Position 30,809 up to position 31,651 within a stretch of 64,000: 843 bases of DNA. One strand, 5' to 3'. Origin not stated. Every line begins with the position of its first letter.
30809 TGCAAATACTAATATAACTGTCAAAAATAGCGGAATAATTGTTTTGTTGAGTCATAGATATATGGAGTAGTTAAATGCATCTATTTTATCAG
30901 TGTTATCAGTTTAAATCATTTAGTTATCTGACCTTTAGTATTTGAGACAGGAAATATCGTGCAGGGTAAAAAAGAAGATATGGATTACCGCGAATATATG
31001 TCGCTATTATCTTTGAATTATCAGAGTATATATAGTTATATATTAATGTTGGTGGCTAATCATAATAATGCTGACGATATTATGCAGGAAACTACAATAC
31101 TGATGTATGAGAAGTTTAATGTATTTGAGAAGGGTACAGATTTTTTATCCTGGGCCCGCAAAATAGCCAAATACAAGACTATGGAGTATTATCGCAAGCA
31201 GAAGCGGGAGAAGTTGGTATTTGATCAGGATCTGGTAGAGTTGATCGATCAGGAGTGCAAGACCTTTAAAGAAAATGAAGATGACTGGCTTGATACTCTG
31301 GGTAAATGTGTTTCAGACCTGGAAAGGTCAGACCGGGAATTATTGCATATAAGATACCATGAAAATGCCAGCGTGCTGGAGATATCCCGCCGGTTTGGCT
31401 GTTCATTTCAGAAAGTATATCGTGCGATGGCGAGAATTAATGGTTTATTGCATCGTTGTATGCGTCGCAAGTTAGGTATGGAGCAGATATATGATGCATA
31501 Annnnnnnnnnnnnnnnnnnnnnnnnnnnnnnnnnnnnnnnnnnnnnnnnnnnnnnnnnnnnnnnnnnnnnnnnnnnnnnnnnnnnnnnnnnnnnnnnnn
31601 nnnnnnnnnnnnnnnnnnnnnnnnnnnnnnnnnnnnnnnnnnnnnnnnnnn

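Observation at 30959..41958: ECF sigma / FecR locus 1: a PUL-like unit without a TonB-dependent transducer or SusC/D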

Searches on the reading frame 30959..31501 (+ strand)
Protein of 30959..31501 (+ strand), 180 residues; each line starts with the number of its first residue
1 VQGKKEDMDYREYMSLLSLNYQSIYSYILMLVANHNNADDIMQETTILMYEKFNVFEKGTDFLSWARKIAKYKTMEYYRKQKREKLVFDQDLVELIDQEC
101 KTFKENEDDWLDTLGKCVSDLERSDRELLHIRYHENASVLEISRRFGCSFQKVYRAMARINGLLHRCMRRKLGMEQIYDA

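Call 4: search_protein_families(library=pfam, proteins=[window:30959-31501:+], max_evalue=0.01)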
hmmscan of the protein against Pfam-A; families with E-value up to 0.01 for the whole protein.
window:30959-31501:+ (180 aa): 3 families
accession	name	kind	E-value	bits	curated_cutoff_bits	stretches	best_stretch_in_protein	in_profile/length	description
PF04542.20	Sigma70_r2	-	1.2e-09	38.3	24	1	19-83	4-70/71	Sigma-70 region 2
PF07638.17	Sigma70_ECF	-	0.00016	22.1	21.1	1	50-165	63-180/185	ECF sigma factor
PF13518.12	HTH_28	-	0.0065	17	25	0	133-161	9-37/52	Helix-turn-helix domain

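Call 38: search_protein_families(library=ncbifam, proteins=[window:30959-31501:+], max_evalue=0.01)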
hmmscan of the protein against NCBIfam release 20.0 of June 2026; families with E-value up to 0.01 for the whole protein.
window:30959-31501:+ (180 aa): 70 families (the best 25 are shown)
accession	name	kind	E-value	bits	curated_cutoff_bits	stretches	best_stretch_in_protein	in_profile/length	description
TIGR02989.1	Sig-70_gvs1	subfamily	5.2e-43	146.7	124.55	1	12-168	2-158/158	RNA polymerase sigma-70 factor, Rhodopirellula/Verrucomicrobium family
NF007216.0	PRK09638.1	equivalog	8.7e-15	54.9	194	1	13-145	20-151/180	RNA polymerase sigma factor SigY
TIGR02937.1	sigma70-ECF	superfamily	1.3e-14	54.1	42.9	1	16-164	6-161/165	sigma-70 family RNA polymerase sigma factor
TIGR02959.1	SigZ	equivalog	1.6e-14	54.1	168.65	1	22-168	6-152/170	RNA polymerase sigma factor SigZ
NF007215.0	PRK09637.1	equivalog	1.9e-14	54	212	1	22-168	12-158/181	RNA polymerase sigma factor SigZ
TIGR02952.1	Sig70_famx2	equivalog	2.8e-13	50.1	206.45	1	6-154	6-156/170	ECF subfamily RNA polymerase sigma factor, BldN family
TIGR02983.1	SigE-fam_strep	subfamily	3.8e-13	49.6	141.55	1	11-159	6-149/162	SigE family RNA polymerase sigma factor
NF058625.1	sigma_PG0214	equivalog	4.9e-13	49.1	130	1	9-159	2-152/170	GFO_1088 family ECF-type sigma factor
TIGR02950.1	SigM_subfam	subfamily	8.9e-13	48.4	147.95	1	18-159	7-149/159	RNA polymerase sigma factor, SigM family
NF009168.0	PRK12515.1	subfamily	1.5e-12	47.4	236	1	22-151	33-162/189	RNA polymerase sigma factor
NF009166.1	PRK12513.1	equivalog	1e-11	44.9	206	1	9-149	20-167/193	RNA polymerase sigma factor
NF007222.0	PRK09640.1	equivalog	5.5e-11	42.4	194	1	10-143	25-157/188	RNA polymerase sigma factor SigX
NF007226.0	PRK09644.1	equivalog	5.9e-11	42.7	199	1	22-165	12-158/166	RNA polymerase sigma factor SigM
TIGR02954.1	Sig70_famx3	hypoth_equivalog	1.2e-10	41.4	188.5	1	10-146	15-145/170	RNA polymerase sigma-70 factor, TIGR02954 family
TIGR02985.1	Sig70_bacteroi1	subfamily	2.1e-10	41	126.4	1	16-158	6-152/162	RNA polymerase sigma-70 factor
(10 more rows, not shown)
